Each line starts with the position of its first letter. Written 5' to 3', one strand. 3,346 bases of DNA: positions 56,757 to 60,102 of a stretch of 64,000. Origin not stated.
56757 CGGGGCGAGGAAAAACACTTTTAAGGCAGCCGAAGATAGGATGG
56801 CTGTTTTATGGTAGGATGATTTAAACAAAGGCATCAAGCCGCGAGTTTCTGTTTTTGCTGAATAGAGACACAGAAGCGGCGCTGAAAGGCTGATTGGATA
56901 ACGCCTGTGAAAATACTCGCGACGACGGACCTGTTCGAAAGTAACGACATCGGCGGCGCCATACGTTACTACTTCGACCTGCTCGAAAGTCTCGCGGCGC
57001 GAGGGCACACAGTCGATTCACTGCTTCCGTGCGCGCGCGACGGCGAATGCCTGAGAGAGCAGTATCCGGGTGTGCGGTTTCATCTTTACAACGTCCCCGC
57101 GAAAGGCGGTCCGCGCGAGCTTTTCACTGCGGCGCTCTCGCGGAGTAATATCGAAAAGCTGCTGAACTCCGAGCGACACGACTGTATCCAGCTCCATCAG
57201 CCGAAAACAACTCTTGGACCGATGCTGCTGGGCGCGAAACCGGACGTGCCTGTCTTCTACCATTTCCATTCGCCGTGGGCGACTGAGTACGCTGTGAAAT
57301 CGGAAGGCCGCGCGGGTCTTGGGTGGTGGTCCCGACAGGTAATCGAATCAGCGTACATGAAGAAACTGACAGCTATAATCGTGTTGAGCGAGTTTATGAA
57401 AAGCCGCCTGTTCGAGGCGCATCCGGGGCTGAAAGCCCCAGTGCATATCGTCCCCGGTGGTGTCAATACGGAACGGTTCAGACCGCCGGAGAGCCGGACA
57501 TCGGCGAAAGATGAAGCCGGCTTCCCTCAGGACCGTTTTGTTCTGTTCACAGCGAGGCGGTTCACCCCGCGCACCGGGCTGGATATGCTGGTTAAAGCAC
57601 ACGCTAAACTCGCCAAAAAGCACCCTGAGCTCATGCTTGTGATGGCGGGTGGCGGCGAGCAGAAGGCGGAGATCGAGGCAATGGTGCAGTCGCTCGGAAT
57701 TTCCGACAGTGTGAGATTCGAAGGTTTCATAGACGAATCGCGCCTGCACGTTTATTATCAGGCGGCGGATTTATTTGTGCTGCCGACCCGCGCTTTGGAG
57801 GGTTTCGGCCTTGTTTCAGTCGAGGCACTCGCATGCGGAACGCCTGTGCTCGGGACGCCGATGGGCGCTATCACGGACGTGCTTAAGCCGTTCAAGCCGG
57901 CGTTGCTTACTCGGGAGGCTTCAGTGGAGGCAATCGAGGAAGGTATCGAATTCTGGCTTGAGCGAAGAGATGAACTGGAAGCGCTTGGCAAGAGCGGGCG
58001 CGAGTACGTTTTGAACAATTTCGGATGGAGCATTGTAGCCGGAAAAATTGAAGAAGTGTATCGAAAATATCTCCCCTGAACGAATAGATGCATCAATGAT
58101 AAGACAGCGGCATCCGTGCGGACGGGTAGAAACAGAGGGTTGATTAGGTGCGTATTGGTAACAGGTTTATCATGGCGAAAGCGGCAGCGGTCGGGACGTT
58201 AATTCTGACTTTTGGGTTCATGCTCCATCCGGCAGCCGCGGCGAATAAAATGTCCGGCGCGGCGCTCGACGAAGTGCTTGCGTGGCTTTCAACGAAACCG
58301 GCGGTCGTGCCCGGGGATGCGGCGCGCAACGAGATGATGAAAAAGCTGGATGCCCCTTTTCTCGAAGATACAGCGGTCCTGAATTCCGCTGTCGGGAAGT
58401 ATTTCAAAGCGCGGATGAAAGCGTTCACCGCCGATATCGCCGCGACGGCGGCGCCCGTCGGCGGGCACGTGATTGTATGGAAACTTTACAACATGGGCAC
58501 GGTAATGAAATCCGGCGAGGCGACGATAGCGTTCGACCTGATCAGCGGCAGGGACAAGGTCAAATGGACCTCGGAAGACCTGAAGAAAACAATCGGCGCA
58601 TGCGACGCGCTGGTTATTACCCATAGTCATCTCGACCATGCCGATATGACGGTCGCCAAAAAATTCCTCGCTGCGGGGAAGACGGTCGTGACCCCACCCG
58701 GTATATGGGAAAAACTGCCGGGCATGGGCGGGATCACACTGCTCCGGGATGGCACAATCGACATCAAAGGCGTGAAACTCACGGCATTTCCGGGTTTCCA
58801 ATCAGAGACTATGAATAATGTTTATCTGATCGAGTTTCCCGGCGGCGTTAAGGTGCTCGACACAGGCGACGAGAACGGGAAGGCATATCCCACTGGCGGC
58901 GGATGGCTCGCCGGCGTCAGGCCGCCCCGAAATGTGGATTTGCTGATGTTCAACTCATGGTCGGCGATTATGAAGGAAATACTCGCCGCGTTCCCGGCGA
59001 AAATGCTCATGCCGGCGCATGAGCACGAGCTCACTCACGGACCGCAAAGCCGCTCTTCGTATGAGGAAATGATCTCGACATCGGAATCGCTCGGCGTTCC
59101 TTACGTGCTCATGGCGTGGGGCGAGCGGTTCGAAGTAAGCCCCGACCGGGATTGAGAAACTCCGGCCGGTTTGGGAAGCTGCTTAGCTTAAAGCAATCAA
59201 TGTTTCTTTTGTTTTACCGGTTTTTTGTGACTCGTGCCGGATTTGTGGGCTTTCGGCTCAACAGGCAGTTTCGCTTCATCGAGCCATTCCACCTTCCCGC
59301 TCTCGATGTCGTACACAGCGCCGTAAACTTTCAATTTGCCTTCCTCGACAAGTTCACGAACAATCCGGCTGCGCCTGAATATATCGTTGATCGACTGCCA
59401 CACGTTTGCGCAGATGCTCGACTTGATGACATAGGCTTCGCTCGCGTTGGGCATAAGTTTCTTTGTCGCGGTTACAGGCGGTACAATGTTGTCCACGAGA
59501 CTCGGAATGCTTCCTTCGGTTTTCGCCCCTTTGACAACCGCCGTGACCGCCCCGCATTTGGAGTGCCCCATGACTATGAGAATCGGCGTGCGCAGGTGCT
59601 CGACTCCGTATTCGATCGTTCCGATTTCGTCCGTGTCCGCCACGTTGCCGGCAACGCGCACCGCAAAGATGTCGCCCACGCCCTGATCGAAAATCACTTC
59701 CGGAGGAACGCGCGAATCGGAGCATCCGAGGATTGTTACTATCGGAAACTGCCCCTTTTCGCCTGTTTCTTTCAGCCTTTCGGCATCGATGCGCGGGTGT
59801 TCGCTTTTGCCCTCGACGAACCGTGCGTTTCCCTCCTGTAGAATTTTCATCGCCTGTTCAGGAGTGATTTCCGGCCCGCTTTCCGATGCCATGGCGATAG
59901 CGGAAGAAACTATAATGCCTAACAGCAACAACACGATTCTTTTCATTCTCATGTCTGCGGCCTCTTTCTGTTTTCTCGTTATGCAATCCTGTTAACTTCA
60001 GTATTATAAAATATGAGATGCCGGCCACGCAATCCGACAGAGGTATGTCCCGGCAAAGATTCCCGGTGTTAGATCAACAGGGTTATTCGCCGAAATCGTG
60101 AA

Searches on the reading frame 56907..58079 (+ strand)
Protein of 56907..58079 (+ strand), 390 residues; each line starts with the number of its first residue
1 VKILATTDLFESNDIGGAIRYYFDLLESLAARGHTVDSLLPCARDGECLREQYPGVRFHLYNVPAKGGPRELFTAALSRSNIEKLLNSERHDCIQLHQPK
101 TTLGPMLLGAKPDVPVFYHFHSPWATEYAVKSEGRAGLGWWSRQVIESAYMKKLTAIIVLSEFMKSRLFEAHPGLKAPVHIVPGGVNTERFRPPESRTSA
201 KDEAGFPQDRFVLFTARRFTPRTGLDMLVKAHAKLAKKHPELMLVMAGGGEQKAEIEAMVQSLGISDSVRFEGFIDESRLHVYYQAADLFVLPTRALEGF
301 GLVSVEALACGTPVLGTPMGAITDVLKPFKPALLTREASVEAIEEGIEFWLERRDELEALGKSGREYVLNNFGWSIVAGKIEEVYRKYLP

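Call 38: search_protein_families(library=pfam, proteins=[window:56907-58079:+], max_evalue=0.00001)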
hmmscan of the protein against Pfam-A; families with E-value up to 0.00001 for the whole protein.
window:56907-58079:+ (390 aa): 6 families
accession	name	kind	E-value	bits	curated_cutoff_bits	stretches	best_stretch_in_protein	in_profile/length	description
PF00534.26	Glycos_transf_1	-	8.5e-40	136.5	26.4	1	198-366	3-171/172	Glycosyl transferases group 1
PF13692.12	Glyco_trans_1_4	-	7.8e-27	94.7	27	1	212-351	4-140/142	Glycosyl transferases group 1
PF13439.12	Glyco_transf_4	-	2.5e-21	76.9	28.5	1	15-190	1-170/170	Glycosyltransferase Family 4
PF13579.12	Glyco_trans_4_4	-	5.8e-19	69.4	29.7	1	16-185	1-158/158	Glycosyl transferase 4-like domain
PF20706.3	GT4-conflict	-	5.2e-12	45.9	26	1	167-315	163-309/385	Family 4 Glycosyltransferase in conflict systems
PF13524.12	Glyco_trans_1_2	-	4.8e-08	33.5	25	1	262-378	27-139/144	Glycosyl transferase-like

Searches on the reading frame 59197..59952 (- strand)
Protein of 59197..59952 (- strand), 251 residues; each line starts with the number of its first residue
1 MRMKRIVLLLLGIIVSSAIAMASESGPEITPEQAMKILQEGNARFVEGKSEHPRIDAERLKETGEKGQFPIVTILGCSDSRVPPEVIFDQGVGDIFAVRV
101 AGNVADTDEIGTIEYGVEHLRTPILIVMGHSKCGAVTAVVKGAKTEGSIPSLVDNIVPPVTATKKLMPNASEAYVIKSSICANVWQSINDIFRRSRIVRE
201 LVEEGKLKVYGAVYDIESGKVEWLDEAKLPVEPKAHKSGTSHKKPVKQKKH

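Call 38: search_protein_families(library=pfam, proteins=[window:59197-59952:-], max_evalue=0.00001)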
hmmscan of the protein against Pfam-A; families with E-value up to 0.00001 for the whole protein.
window:59197-59952:- (251 aa): 1 family
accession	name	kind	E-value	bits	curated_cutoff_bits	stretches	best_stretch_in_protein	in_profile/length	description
PF00484.24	Pro_CA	-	1.9e-41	142.4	25.7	1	73-221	2-156/156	Carbonic anhydrase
